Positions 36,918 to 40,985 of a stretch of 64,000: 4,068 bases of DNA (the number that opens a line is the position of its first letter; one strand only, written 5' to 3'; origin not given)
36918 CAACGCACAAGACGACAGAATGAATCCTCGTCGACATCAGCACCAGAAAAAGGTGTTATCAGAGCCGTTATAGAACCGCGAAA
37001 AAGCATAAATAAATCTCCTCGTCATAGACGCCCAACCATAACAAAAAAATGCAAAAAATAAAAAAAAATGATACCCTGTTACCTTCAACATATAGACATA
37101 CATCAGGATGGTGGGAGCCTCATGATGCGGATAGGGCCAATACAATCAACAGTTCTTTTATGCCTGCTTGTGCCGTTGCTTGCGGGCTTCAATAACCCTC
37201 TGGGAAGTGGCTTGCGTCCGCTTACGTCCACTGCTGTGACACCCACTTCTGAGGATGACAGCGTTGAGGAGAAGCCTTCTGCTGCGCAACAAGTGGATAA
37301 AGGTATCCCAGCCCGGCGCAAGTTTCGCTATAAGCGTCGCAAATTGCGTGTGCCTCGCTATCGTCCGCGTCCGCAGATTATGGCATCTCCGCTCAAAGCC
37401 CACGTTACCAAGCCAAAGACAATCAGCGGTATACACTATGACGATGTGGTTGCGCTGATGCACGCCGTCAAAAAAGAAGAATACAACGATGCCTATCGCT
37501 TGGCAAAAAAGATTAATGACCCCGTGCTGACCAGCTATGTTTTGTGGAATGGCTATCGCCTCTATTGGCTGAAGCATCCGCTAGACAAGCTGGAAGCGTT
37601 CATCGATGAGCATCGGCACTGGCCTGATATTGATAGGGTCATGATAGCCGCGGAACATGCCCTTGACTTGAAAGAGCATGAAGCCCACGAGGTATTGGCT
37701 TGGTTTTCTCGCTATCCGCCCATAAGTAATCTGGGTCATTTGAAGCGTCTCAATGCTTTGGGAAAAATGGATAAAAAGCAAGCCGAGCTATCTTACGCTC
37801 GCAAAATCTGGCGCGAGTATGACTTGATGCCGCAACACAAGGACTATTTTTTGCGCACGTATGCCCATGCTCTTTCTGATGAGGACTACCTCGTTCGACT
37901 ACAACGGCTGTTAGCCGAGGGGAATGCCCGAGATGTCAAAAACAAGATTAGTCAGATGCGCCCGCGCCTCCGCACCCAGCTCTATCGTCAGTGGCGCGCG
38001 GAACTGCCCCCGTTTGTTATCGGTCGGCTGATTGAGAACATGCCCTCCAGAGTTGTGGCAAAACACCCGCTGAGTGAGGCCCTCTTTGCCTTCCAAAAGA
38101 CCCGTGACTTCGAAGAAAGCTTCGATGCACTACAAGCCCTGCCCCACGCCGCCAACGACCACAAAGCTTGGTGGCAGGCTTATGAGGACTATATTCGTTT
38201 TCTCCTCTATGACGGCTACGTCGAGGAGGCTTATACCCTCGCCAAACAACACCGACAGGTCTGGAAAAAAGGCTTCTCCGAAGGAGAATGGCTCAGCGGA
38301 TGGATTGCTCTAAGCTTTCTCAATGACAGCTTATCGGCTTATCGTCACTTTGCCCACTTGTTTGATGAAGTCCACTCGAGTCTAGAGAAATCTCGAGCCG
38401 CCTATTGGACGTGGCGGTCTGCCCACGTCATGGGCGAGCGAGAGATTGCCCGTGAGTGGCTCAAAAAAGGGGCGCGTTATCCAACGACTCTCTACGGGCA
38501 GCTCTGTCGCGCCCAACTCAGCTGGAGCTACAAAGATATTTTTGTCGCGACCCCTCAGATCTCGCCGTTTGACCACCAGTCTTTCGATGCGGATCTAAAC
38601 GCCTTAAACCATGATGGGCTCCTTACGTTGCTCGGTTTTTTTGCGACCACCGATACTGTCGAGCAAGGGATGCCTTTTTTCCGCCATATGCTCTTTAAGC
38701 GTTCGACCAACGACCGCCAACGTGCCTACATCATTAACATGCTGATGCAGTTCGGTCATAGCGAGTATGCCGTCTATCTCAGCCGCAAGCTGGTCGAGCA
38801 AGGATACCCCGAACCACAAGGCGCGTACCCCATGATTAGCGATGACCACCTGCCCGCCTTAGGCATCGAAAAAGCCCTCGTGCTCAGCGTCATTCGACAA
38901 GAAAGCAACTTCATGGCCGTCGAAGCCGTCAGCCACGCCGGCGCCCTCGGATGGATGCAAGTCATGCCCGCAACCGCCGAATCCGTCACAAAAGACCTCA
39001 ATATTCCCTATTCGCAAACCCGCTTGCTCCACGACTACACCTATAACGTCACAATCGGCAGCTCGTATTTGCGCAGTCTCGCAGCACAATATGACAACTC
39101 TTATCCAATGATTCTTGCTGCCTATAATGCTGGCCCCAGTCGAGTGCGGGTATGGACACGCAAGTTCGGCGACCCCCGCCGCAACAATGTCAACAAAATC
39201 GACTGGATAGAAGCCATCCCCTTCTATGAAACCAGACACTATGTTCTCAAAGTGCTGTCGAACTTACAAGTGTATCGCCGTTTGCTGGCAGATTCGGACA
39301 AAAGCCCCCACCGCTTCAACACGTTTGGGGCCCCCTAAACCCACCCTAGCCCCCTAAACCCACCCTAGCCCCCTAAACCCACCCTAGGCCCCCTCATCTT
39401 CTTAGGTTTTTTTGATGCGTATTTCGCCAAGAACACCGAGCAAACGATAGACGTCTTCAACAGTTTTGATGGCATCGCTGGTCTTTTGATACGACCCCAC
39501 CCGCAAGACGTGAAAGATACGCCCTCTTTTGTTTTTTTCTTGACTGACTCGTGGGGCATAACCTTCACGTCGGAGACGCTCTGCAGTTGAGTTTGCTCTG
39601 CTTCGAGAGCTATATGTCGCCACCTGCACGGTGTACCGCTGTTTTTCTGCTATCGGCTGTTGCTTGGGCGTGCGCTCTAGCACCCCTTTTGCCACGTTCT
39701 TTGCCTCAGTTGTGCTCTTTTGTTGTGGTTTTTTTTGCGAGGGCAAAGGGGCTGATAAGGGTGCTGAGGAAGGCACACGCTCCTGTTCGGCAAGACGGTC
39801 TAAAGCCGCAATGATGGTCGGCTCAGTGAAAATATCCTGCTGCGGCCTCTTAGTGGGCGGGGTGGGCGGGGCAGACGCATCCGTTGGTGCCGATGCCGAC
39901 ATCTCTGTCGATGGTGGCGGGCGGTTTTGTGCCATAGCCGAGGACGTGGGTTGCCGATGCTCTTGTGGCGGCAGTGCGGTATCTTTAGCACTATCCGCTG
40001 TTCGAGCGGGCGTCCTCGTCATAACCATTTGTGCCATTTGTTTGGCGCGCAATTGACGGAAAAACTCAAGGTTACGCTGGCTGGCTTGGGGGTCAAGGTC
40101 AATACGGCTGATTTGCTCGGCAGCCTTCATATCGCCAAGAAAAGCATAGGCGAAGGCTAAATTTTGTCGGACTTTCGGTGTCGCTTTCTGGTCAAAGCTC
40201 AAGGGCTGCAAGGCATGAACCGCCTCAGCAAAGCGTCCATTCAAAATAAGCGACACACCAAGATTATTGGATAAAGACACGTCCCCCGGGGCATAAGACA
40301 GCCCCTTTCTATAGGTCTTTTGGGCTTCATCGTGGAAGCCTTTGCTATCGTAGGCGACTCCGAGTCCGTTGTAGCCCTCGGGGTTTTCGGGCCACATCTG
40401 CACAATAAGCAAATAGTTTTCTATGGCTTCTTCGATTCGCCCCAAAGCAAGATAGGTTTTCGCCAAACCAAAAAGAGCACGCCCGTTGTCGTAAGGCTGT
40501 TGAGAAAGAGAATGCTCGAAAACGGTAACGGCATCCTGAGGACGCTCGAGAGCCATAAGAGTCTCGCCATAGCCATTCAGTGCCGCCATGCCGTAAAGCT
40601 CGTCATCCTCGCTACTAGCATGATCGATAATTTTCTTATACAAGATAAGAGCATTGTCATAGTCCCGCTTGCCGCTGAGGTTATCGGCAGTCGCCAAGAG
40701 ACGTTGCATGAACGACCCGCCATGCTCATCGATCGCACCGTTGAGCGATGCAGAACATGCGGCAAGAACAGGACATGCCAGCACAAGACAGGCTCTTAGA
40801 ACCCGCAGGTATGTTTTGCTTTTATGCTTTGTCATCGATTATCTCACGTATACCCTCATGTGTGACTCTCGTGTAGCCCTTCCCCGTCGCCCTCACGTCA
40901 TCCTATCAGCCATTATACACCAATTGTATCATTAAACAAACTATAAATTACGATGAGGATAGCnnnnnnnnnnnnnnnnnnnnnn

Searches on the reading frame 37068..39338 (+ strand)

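Call 60: search_protein_families(library=pfam, proteins=[window:37068-39338:+], max_evalue=0.0001)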
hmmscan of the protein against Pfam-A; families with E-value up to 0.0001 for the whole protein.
window:37068-39338:+ (756 aa): 1 family
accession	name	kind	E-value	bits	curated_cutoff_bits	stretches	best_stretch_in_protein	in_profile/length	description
PF01464.25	SLT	-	9.9e-23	80.4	21.3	1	599-707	11-115/117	Transglycosylase SLT domain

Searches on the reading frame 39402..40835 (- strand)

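Call 60: search_protein_families(library=pfam, proteins=[window:39402-40835:-], max_evalue=0.0001)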
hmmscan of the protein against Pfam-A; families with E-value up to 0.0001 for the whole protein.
window:39402-40835:- (477 aa): 17 families
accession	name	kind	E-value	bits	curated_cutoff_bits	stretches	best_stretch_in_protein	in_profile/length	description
PF07719.23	TPR_2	-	1.7e-19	68.7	27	0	152-185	1-34/34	Tetratricopeptide repeat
PF13181.12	TPR_8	-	1.7e-17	62.4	25.7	0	153-184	2-33/34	Tetratricopeptide repeat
PF00515.34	TPR_1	-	2.5e-16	59.2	27.8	0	119-150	2-33/34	Tetratricopeptide repeat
PF14559.12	TPR_19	-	8.3e-16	58.5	25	1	93-139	1-46/68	Tetratricopeptide repeat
PF13424.12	TPR_12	-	9.3e-16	58.2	30.1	1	84-141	4-68/77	Tetratricopeptide repeat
PF13432.12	TPR_16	-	2e-15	57.3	32.7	1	91-152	5-65/65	Tetratricopeptide repeat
PF13431.12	TPR_17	-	1.1e-12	47.5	24.4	0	106-139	2-34/34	Tetratricopeptide repeat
PF13428.12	TPR_14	-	2.5e-12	46.6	23.5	0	119-159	2-42/44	Tetratricopeptide repeat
PF13176.12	TPR_7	-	2.6e-09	36.9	27.9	0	157-186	4-35/36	Tetratricopeptide repeat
PF05036.18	SPOR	-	1.2e-08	35.6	21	1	399-455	3-57/76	SPOR domain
PF13414.12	TPR_11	-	1.4e-08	34.7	26.8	1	126-165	2-41/42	TPR repeat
PF13374.12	TPR_10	-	6.5e-07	29.6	27.5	0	190-209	6-25/42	Tetratricopeptide repeat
PF13174.12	TPR_6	-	9.7e-07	29.5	26.3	0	120-149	2-31/33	Tetratricopeptide repeat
PF07721.20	TPR_4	-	2e-06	28.3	27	0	119-137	2-20/26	Tetratricopeptide repeat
PF12895.13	ANAPC3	-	2.2e-06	28.3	27.2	0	56-140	2-78/82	Anaphase-promoting complex, cyclosome, subunit 3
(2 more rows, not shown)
